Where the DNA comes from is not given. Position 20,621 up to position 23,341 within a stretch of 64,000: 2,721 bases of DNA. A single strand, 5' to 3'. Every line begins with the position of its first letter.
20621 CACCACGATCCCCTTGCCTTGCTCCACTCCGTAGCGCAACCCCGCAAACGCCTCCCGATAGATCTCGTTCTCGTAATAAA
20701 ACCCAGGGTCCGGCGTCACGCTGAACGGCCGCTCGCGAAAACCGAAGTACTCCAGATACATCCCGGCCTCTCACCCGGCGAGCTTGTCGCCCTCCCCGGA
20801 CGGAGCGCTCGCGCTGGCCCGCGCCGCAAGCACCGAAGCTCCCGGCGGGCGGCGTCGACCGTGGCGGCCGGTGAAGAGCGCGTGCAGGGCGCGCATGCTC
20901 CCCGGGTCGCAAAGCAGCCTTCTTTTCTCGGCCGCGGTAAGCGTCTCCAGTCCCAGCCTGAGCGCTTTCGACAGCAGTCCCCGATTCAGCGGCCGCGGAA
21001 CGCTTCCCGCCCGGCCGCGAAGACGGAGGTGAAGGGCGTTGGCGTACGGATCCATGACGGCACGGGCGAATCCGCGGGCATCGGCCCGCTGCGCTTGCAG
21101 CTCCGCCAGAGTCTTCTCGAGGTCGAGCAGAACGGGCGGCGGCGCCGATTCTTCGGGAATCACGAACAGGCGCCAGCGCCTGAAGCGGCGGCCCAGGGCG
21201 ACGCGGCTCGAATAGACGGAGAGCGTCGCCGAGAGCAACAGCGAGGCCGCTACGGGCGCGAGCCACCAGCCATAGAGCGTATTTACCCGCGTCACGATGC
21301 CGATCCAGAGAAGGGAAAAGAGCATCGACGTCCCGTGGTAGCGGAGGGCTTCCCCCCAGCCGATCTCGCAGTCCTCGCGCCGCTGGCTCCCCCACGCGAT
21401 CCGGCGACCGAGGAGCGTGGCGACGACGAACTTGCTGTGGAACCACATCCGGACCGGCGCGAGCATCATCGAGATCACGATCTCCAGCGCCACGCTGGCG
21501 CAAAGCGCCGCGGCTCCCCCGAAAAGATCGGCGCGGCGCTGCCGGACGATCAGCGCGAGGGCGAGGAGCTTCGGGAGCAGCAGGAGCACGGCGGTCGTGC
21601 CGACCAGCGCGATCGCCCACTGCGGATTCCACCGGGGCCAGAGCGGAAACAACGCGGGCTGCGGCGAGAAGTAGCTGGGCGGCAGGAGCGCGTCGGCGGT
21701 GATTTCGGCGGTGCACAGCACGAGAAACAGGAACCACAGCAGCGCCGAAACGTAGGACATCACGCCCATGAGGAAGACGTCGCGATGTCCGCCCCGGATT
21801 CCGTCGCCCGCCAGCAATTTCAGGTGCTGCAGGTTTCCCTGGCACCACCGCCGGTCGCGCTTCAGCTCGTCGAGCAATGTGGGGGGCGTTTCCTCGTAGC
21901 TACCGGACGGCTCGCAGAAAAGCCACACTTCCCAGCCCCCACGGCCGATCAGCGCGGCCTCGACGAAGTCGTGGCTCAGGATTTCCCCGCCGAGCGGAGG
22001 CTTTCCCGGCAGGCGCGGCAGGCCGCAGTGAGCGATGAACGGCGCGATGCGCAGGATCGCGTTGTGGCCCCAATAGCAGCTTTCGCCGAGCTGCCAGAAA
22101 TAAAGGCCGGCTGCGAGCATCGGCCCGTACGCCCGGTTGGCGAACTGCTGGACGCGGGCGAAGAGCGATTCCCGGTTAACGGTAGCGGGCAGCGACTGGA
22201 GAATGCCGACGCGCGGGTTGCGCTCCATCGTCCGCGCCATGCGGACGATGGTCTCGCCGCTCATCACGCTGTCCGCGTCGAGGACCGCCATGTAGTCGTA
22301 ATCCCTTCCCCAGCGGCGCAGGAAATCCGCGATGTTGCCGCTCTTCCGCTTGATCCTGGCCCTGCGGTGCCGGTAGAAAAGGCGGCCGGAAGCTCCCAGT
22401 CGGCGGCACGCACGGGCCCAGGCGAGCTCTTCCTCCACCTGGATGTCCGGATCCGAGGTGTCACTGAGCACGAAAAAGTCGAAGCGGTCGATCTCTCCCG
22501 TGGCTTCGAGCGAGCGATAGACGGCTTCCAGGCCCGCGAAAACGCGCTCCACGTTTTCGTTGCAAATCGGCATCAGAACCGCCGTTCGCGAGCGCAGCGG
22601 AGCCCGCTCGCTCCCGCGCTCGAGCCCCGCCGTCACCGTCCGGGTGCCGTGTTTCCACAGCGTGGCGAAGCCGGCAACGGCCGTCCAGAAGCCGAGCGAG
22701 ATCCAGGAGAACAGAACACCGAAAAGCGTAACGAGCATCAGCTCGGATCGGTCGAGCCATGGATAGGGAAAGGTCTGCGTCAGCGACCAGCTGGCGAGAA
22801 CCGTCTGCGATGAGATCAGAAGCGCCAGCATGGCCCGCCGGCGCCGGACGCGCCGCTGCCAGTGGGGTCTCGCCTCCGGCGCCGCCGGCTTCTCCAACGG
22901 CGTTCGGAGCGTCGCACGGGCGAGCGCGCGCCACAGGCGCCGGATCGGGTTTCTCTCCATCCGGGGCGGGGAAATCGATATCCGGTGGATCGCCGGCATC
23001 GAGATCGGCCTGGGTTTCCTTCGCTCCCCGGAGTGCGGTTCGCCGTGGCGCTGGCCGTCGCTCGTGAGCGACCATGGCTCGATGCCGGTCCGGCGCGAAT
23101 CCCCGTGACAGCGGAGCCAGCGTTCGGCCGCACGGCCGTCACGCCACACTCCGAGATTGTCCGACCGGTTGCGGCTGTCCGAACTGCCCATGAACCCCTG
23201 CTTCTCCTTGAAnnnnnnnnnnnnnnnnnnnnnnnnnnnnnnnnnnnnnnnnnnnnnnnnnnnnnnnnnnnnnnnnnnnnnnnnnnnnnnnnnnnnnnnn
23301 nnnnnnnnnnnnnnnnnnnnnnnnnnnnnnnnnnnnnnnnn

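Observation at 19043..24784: opgG-opgH operon tightly followed by an ExeA-type AAA ATPase whose periplasmic module is two BON (OsmY-like) domains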

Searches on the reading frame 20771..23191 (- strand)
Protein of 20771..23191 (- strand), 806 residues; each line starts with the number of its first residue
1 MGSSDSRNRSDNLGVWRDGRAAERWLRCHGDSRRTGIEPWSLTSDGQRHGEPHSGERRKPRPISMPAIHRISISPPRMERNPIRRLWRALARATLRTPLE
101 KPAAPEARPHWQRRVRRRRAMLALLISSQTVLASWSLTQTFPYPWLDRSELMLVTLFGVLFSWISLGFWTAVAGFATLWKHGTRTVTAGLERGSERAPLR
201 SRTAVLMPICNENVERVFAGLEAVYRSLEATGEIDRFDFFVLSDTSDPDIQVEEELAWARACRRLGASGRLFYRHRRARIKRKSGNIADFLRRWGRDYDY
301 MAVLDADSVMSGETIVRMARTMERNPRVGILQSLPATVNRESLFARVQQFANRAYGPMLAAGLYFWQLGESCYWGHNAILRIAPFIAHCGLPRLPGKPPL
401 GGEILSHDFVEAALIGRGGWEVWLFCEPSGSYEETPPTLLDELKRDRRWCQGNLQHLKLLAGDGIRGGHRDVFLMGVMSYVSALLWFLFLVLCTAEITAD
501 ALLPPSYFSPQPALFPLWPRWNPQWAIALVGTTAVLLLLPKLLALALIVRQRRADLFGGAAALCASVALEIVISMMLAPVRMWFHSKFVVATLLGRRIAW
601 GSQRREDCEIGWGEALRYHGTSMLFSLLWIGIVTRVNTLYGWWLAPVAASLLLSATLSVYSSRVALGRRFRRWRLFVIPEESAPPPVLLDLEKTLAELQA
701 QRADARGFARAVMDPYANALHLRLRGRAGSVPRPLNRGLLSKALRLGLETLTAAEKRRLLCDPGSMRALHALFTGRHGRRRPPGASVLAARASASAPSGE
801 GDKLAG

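Call 6: search_protein_families(library=pfam, proteins=[window:20771-23191:-], max_evalue=0.01)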
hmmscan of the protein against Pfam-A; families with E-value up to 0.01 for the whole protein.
window:20771-23191:- (806 aa): 3 families
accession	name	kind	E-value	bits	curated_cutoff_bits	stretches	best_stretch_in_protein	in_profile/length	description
PF13632.12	Glyco_trans_2_3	-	1.3e-13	51.7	27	1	302-523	3-183/198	Glycosyl transferase family group 2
PF00535.33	Glycos_transf_2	-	3.8e-09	37.1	23.3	1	205-385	2-164/168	Glycosyl transferase family 2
PF13506.12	Glyco_transf_21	-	5.2e-08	33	21.7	1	277-449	12-172/174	Glycosyl transferase family 21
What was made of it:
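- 20771..23191 (-): opgH (mdoH), the membrane GT2 glucan synthase and second gene. An alternative start is Met65 at 22999. Pfam finds Glyco_trans_2_3 and Glycos_transf_2 (call 6).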

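Call 7: search_protein_families(library=ncbifam, proteins=[window:20771-23191:-], max_evalue=0.01)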
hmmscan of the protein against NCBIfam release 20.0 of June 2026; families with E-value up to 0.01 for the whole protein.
window:20771-23191:- (806 aa): 11 families
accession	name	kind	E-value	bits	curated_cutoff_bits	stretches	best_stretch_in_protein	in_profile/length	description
NF003955.0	PRK05454.1-1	equivalog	9.8e-256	850.7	1037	1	63-772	89-824/855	glucans biosynthesis glucosyltransferase MdoH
NF003958.0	PRK05454.2-1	equivalog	4.6e-255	848.1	419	1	104-775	6-691/704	glucans biosynthesis glucosyltransferase MdoH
NF003956.0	PRK05454.1-3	equivalog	1.8e-196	654.5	864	1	110-723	50-657/718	glucans biosynthesis glucosyltransferase MdoH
NF003960.0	PRK05454.2-3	equivalog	2.7e-182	607.7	829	1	55-690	7-635/659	glucans biosynthesis glucosyltransferase MdoH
NF003962.0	PRK05454.2-5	equivalog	8.7e-180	599.4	328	1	94-703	33-627/641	glucans biosynthesis glucosyltransferase MdoH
NF003957.0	PRK05454.1-4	equivalog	1.3e-149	499.6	1131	1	118-692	60-632/645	glucans biosynthesis glucosyltransferase MdoH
NF003959.0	PRK05454.2-2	equivalog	1.1e-137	460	550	1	122-703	17-582/599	glucans biosynthesis glucosyltransferase MdoH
NF003963.0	PRK05454.2-6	equivalog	2.1e-133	445.9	884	1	94-694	18-601/610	glucans biosynthesis glucosyltransferase MdoH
NF003961.0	PRK05454.2-4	equivalog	1.6e-126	423.3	583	1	98-697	23-618/643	glucans biosynthesis glucosyltransferase MdoH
TIGR03030.1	CelA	equivalog_domain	0.00016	19.8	699.1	1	133-491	72-418/714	UDP-forming cellulose synthase catalytic subunit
TIGR03937.1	PgaC_IcaA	equivalog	0.0013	17.7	422.3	0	297-349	125-177/407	poly-beta-1,6-N-acetyl-D-glucosamine synthase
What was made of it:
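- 20771..23191 (-): NF003958 MdoH scores 848 bits against a cutoff of 419 (call 7).
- Checked: opgH, 20771-23191 (or from Met65 at 22999): NF003958 MdoH scores 848 bits against a cutoff of 419 (call 7).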

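Call 23: find_related_loci(query=window:20771-22999:-, collection=metagenome_contigs, flank=6000)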
Query window:20771-22999:- (742 aa) in metagenome_contigs; peptide patterns used: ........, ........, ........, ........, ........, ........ (x = any residue, [..] = any of these).
93 stretches matched a pattern; 65 encode a relative of the query (tblastn E <= 1e-3); 65 distinct loci.
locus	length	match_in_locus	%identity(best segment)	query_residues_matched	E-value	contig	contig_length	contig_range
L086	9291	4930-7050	62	1-706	0e+0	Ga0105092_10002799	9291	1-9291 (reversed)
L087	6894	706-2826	61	1-706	0e+0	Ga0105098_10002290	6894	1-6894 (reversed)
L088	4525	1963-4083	62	1-706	0e+0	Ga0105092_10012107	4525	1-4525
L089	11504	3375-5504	61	1-706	0e+0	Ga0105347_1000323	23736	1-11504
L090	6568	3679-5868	60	1-714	0e+0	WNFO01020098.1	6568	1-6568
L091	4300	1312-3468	60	1-706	0e+0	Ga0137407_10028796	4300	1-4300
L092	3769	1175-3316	59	2-706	0e+0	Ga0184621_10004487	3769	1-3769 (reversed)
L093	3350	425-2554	58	1-706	0e+0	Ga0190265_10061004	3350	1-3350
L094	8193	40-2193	60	2-706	0e+0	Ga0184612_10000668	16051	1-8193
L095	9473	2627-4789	56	1-706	0e+0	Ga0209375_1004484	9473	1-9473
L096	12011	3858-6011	60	2-706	0e+0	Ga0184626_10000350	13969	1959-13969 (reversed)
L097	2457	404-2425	61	1-663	0e+0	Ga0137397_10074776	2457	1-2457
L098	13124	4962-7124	56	1-706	0e+0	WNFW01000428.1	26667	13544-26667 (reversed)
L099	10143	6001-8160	57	1-706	0e+0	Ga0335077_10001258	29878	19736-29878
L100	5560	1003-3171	55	1-706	0e+0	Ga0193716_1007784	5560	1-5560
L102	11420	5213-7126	59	1-633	0e+0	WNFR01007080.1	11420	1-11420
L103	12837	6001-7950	58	1-645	0e+0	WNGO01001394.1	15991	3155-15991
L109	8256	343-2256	58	1-633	0e+0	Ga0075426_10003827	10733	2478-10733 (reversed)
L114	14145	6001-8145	54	2-707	0e+0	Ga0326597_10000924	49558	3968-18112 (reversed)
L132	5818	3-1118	59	338-706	2e-134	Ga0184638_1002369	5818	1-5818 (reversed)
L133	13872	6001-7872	41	88-720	5e-132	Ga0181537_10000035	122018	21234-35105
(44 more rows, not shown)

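Call 31: search_protein_families(library=pfam, proteins=[L089:5770-7338:+, L089:7564-9141:+, L096:6289-7905:+, L096:8202-9758:+, L086:7413-9017:+, L114:2160-3818:-, L089:9248-9922:-, L089:30-1052:-, L114:696-2039:+, L086:2066-2752:+], max_evalue=0.001)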
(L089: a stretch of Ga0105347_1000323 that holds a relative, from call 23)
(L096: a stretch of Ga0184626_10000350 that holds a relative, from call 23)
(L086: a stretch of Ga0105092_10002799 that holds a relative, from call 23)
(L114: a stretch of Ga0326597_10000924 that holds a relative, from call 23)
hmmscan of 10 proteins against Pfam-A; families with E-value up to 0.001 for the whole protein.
L089:5770-7338:+ (522 aa): 10 families
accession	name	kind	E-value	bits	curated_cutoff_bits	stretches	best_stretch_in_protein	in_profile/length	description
PF13401.12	AAA_22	-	1.6e-28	100.1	27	1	42-168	4-128/130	AAA domain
PF04972.22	BON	-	2.2e-10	41.1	27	1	460-521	4-68/69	BON domain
PF13191.12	AAA_16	-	6.6e-10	40.2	32.6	1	41-155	22-164/167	AAA ATPase domain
PF13604.12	AAA_30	-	1.9e-06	28.2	27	1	40-156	15-120/191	AAA domain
PF09848.15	SLFN-g3_helicase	-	6.7e-05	22.8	24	1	45-162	3-122/354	Schlafen group 3, DNA/RNA helicase domain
PF10412.15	TrwB_AAD_bind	-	6.7e-05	22.4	20.5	1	31-84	3-56/387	Type IV secretion-system coupling protein DNA-binding domain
PF25199.1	nSTAND_NTPase5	-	0.00021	21.6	34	0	40-82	38-81/145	Novel STAND NTPase 5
PF01443.25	Viral_helicase1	-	0.0005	20.4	21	1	46-142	1-79/228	Viral superfamily 1 RNA helicase core domain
PF13245.12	AAA_19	-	0.0006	20.4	25.1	0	42-162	10-124/134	AAA domain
PF05729.18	NACHT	-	0.00061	20.1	26.7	0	46-70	3-27/167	NACHT domain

L089:7564-9141:+ (525 aa): 11 families
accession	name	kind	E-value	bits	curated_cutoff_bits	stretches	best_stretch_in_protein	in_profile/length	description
PF13401.12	AAA_22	-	1.6e-28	100.1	27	1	42-170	4-130/130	AAA domain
PF13191.12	AAA_16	-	1e-09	39.5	32.6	1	42-154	23-163/167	AAA ATPase domain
PF08239.17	SH3_3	-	2.5e-07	31.2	27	1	469-517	4-51/54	Bacterial SH3 domain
PF13604.12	AAA_30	-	8.3e-07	29.4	27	1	39-156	14-120/191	AAA domain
PF25199.1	nSTAND_NTPase5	-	2e-05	24.9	34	1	19-139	20-113/145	Novel STAND NTPase 5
PF13245.12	AAA_19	-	2.4e-05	25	25.1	1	42-156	10-121/134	AAA domain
PF05729.18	NACHT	-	3.7e-05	24.1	26.7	1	46-137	3-96/167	NACHT domain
PF10412.15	TrwB_AAD_bind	-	4.5e-05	23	20.5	1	31-85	3-57/387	Type IV secretion-system coupling protein DNA-binding domain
PF09848.15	SLFN-g3_helicase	-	6.3e-05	22.9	24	1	45-162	3-122/354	Schlafen group 3, DNA/RNA helicase domain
PF01637.24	ATPase_2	-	0.00036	20.9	33.2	1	43-137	20-124/225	ATPase domain predominantly from Archaea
PF20720.3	nSTAND3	-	0.00039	20.6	27.2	1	42-69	16-43/155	Novel STAND NTPase 3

L096:6289-7905:+ (538 aa): 13 families
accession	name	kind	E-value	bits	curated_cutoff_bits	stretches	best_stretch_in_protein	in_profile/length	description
PF13401.12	AAA_22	-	7e-30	104.5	27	1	42-170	4-130/130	AAA domain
PF04972.22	BON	-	1.8e-12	47.8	27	1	468-528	5-68/69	BON domain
PF13191.12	AAA_16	-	1.8e-10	42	32.6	1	41-154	22-163/167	AAA ATPase domain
PF09848.15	SLFN-g3_helicase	-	6e-07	29.5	24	1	45-161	3-121/354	Schlafen group 3, DNA/RNA helicase domain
PF13604.12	AAA_30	-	2.8e-06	27.6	27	1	37-156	12-120/191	AAA domain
PF10412.15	TrwB_AAD_bind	-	2.4e-05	23.8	20.5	1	31-85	3-57/387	Type IV secretion-system coupling protein DNA-binding domain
PF05729.18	NACHT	-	0.00014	22.2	26.7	1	46-83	3-42/167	NACHT domain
PF25199.1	nSTAND_NTPase5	-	0.00023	21.5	34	0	40-160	38-130/145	Novel STAND NTPase 5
PF20720.3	nSTAND3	-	0.00024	21.3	27.2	1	41-69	15-43/155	Novel STAND NTPase 3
PF13245.12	AAA_19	-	0.00025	21.7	25.1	1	42-156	10-121/134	AAA domain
PF19995.5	iSTAND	-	0.00047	21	24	1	27-142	5-136/163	inactive STAND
PF01637.24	ATPase_2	-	0.00057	20.2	33.2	0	42-135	19-123/225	ATPase domain predominantly from Archaea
PF00437.27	T2SSE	-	0.00074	18.7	24.9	0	33-69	132-168/370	Type II/IV secretion system protein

L096:8202-9758:+ (518 aa): 11 families
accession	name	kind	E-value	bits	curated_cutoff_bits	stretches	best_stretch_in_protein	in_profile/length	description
PF13401.12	AAA_22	-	1.3e-28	100.3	27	1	42-170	4-130/130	AAA domain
PF13191.12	AAA_16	-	2e-10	41.8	32.6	1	42-154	23-163/167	AAA ATPase domain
PF08239.17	SH3_3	-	2.2e-06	28.2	27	1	462-510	4-51/54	Bacterial SH3 domain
PF13604.12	AAA_30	-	6.7e-06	26.4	27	1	39-156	14-120/191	AAA domain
PF09848.15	SLFN-g3_helicase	-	1.3e-05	25.1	24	1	45-163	3-123/354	Schlafen group 3, DNA/RNA helicase domain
PF10412.15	TrwB_AAD_bind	-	1.8e-05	24.3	20.5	1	31-85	3-57/387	Type IV secretion-system coupling protein DNA-binding domain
PF25199.1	nSTAND_NTPase5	-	4.9e-05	23.6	34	1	19-112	20-88/145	Novel STAND NTPase 5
PF05729.18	NACHT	-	0.00021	21.6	26.7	1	46-70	3-27/167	NACHT domain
PF20720.3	nSTAND3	-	0.00034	20.8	27.2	1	42-70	16-44/155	Novel STAND NTPase 3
PF13245.12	AAA_19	-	0.00068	20.3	25.1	0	42-156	10-121/134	AAA domain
PF00005.33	ABC_tran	-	0.00075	20.5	25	0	45-141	13-91/137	ABC transporter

L086:7413-9017:+ (534 aa): 11 families
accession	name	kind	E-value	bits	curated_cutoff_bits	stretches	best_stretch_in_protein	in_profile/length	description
PF13401.12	AAA_22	-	8.6e-29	100.9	27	1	42-170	4-130/130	AAA domain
PF04972.22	BON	-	1.1e-11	45.3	27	1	483-533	16-69/69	BON domain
PF13191.12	AAA_16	-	1.1e-10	42.7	32.6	1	39-154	19-163/167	AAA ATPase domain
PF13604.12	AAA_30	-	3.8e-06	27.2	27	1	41-152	16-116/191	AAA domain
PF20720.3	nSTAND3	-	8.7e-06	26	27.2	1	41-67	15-41/155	Novel STAND NTPase 3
PF25199.1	nSTAND_NTPase5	-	1.5e-05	25.3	34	1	41-161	39-131/145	Novel STAND NTPase 5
PF01637.24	ATPase_2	-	3.6e-05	24.1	33.2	1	43-137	20-124/225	ATPase domain predominantly from Archaea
PF09848.15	SLFN-g3_helicase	-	6.4e-05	22.8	24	1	45-136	3-93/354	Schlafen group 3, DNA/RNA helicase domain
PF24389.1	ORC-CDC6-like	-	0.00015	21.1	27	0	44-71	33-60/571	ORC-CDC6-like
PF13173.12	AAA_14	-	0.0002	21.8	27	1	45-196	4-128/129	AAA domain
PF05729.18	NACHT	-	0.00072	19.9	26.7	0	46-69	3-26/167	NACHT domain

L114:2160-3818:- (552 aa): 3 families
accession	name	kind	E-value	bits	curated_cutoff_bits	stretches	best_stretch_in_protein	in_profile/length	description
PF13401.12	AAA_22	-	5.3e-19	69.3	27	1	54-185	4-130/130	AAA domain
PF04972.22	BON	-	2.4e-11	44.2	27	1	500-550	15-68/69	BON domain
PF13191.12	AAA_16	-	1.5e-09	39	32.6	1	35-159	4-124/167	AAA ATPase domain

L089:9248-9922:- (224 aa): 1 family
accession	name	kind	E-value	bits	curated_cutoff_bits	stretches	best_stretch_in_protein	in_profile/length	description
PF04248.19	NTP_transf_9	-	9.8e-27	93.1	22.1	1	92-183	1-92/93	Domain of unknown function (DUF427)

L089:30-1052:- (340 aa): 3 families
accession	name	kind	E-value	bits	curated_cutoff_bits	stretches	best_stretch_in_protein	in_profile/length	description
PF09084.16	NMT1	-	4.3e-14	53.4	20.5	1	42-192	3-151/216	NMT1/THI5 like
PF13379.11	NMT1_2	-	4.6e-07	30.3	24.7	1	42-259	17-251/252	NMT1-like family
PF12974.12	Phosphonate-bd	-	1.4e-06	28.3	27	1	47-198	16-173/242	ABC transporter, phosphonate, periplasmic substrate-binding protein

L114:696-2039:+ (447 aa): 2 families
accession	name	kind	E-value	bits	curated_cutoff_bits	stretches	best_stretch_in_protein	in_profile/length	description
PF12708.12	Pect-lyase_RHGA_epim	-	4.8e-17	62.9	27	1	51-132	2-86/213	Rhamnogalacturonase A/epimerase, pectate lyase-like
PF05048.19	NosD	-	2e-10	40.9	23.6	1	141-310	32-172/212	Periplasmic copper-binding protein (NosD)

L086:2066-2752:+ (228 aa): 11 families
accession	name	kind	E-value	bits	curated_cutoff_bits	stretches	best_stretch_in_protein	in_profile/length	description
PF13649.12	Methyltransf_25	-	1.8e-10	41.8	27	1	93-171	3-83/97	Methyltransferase domain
PF13847.12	Methyltransf_31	-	1.5e-09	38.1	27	1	86-195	2-120/145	Methyltransferase domain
PF02353.26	CMAS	-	2.8e-08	33.8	27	1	77-167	52-142/273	Mycolic acid cyclopropane synthetase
PF08123.19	DOT1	-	1.2e-06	28.7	23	1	76-130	31-86/205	Histone methylation protein DOT1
PF08241.18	Methyltransf_11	-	2.6e-06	28.4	21.2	1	93-165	2-73/95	Methyltransferase domain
PF01170.24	UPF0020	-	6.3e-06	26.5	22.3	1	79-150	20-116/197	RMKL-like, methyltransferase domain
PF00891.24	Methyltransf_2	-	3.4e-05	23.7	22.3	1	73-176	48-152/210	O-methyltransferase domain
PF12847.13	Methyltransf_18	-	9.6e-05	22.9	27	1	77-150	3-78/151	Methyltransferase domain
PF08242.18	Methyltransf_12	-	0.00016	22.8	30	1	93-169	2-81/98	Methyltransferase domain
PF01135.25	PCMT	-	0.00017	21.9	20.3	1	72-147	58-134/210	Protein-L-isoaspartate(D-aspartate) O-methyltransferase (PCMT)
PF01209.24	Ubie_methyltran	-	0.00073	19.4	20.1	1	80-156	40-117/233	ubiE/COQ5 methyltransferase family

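Call 38: find_homologous_proteins(query=window:20771-22999:-, max_evalue=1e-50)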
Query window:20771-22999:- (742 aa): 7998 proteins with E <= 1e-50 among 8000 candidates; the best 120 are listed.
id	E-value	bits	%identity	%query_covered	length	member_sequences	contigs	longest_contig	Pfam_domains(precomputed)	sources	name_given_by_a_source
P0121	0.0e+0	1683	100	100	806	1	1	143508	PF13632.13,PF13506.14,PF00535.33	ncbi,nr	ncbi:MAG TPA: glucans biosynthesis glucosyltransferase MdoH [candidate division Zixibacteria bacteri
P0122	0.0e+0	1147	71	98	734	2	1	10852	PF13632.13,PF13506.14,PF00535.33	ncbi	-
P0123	4.4e-288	976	61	98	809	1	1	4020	PF13632.13,PF13506.14,PF13641.13,PF00535.33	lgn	-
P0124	1.1e-285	968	62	95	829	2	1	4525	PF13632.13,PF13506.14,PF00535.33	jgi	-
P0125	8.8e-284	962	59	98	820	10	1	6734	PF13632.13,PF00535.33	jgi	jgi:membrane glycosyltransferase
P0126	1.0e-282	958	62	95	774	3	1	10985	PF13632.13,PF13506.14,PF00535.33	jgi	jgi:membrane glycosyltransferase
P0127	2.0e-282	957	61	95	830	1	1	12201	PF13632.13,PF13506.14,PF00535.33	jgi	jgi:membrane glycosyltransferase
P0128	2.7e-282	957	60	95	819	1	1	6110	PF13632.13,PF13506.14,PF00535.33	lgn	-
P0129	2.9e-282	957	60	96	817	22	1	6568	PF13632.13,PF13506.14,PF00535.33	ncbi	-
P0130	5.6e-282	956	60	95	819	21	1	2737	PF13632.13,PF13506.14,PF00535.33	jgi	jgi:membrane glycosyltransferase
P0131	9.1e-281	952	61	95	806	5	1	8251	PF13632.13,PF00535.33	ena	-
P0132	1.5e-280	951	61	95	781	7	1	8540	PF13632.13,PF13506.14,PF00535.33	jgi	jgi:membrane glycosyltransferase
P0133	1.7e-280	951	58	100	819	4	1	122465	PF13632.13,PF13506.14,PF00535.33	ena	-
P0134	3.2e-279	946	59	95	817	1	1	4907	PF13632.13,PF13506.14,PF00535.33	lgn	-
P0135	6.3e-279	946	60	95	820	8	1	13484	PF13632.13,PF13506.14,PF00535.33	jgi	jgi:membrane glycosyltransferase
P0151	1.3e-271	921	61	91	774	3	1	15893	PF13632.13,PF13506.14,PF00535.33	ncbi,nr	ncbi:MAG TPA: glucans biosynthesis glucosyltransferase MdoH [Candidatus Binatia bacterium]|nr:glucan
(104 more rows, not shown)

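Call 39: find_encoding_contigs(protein=P0122, flank=8000, max_places=2)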
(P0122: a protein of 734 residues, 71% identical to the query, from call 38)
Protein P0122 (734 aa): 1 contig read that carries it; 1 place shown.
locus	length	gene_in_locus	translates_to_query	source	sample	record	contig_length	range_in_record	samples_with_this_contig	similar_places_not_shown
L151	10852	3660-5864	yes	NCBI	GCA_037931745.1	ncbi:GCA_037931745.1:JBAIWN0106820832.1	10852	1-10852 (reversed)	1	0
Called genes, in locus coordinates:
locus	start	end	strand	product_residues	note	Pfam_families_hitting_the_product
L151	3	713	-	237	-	?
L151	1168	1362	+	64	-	-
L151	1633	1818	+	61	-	-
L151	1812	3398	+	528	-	PF04349:MdoG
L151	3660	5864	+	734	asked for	PF00535:Glycos_transf_2, PF13506:Glyco_transf_21, PF13632:Glyco_trans_2_3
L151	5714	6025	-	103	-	-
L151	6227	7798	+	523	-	PF00496:SBP_bac_5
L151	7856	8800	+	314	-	PF19300:BPD_transp_1_N, PF00528:BPD_transp_1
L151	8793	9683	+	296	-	PF12911:OppC_N (weak), PF00528:BPD_transp_1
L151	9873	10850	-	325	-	?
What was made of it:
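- L151 lacks the gene (call 39).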

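Call 40: find_encoding_contigs(protein=P0133, flank=8000, max_places=2)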
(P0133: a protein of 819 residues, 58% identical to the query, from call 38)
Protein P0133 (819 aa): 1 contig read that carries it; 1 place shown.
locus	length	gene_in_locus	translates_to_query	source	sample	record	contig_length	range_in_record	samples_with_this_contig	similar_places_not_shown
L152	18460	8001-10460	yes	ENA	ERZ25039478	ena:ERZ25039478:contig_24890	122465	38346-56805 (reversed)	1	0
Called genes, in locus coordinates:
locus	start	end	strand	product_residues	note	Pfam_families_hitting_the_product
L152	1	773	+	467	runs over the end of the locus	-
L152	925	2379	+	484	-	-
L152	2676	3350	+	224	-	PF10741:T2SSM_b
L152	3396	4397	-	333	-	PF12974:Phosphonate-bd, PF13379:NMT1_2, PF09084:NMT1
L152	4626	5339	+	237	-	PF00561:Abhydrolase_1, PF12697:Abhydrolase_6, PF12146:Hydrolase_4 (weak)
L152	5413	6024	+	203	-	PF00857:Isochorismatase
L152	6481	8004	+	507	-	PF04349:MdoG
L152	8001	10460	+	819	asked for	PF00535:Glycos_transf_2, PF13506:Glyco_transf_21 (weak), PF13632:Glyco_trans_2_3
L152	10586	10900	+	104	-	PF13191:AAA_16 (weak), PF10412:TrwB_AAD_bind (weak), PF13401:AAA_22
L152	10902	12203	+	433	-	PF13401:AAA_22, PF04972:BON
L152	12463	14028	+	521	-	PF13191:AAA_16, PF13604:AAA_30 (weak), PF09848:SLFN-g3_helicase (weak), PF13401:AAA_22, PF08239:SH3_3 (weak)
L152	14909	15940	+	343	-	PF01609:DDE_Tnp_1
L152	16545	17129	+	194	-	PF03928:HbpS-like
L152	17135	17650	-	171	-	PF04248:NTP_transf_9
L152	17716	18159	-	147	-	PF13380:CoA_binding_2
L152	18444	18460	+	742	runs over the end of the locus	PF01315:Ald_Xan_dh_C, PF02738:MoCoBD_1, PF20256:MoCoBD_2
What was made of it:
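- An IS element lies near the array in L152 (call 40).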
